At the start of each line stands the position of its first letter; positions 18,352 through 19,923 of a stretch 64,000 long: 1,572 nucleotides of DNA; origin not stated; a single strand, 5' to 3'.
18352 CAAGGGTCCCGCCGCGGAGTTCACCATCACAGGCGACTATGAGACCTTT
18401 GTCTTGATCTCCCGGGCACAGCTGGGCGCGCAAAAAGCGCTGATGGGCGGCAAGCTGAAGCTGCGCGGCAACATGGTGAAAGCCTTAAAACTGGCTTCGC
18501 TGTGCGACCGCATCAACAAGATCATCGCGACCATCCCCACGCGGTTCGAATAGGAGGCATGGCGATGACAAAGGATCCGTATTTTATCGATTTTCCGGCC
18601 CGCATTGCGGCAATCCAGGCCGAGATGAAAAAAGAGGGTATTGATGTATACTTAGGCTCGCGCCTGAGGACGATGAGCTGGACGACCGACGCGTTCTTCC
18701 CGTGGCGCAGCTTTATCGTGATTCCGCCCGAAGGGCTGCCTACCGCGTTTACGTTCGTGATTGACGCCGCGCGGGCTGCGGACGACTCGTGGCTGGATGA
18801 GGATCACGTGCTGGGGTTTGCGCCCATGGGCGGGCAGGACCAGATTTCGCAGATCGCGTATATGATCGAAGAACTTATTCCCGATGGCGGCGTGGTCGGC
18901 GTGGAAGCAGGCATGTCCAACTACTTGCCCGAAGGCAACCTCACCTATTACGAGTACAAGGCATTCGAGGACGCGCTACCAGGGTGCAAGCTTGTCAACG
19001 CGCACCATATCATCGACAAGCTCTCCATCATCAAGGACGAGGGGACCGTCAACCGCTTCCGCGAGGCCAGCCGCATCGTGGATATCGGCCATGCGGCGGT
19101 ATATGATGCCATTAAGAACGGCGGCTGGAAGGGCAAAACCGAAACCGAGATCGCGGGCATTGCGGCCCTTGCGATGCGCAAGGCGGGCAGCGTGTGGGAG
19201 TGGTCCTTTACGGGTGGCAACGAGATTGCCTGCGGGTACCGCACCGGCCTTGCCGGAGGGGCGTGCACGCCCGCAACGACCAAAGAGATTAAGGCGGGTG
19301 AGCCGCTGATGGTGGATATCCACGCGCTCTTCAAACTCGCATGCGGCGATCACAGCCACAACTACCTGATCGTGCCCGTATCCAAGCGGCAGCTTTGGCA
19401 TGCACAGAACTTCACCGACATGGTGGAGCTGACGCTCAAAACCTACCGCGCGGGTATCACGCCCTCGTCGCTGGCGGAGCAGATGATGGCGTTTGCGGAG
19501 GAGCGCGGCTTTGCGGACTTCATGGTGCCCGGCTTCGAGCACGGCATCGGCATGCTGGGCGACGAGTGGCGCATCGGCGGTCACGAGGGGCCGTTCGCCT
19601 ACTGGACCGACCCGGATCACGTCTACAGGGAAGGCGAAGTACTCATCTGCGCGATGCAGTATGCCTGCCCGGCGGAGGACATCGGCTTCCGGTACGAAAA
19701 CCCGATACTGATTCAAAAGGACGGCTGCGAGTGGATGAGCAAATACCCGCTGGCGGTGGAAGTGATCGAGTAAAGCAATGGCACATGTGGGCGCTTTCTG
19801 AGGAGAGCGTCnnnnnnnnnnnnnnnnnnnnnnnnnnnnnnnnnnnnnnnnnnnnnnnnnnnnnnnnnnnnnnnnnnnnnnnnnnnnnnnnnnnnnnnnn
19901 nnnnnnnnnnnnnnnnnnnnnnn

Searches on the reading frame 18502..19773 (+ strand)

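Call 46: search_protein_families(library=pfam, proteins=[window:18502-19773:+])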
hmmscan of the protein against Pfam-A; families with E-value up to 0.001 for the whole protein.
window:18502-19773:+ (423 aa): 2 families
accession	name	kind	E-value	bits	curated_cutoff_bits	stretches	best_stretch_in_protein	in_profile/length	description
PF00557.29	Peptidase_M24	-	6.3e-18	65.8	23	1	185-405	2-207/208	Metallopeptidase family M24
PF01321.24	Creatinase_N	-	3.6e-08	34.4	22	1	34-174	1-125/128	Creatinase/Prolidase N-terminal domain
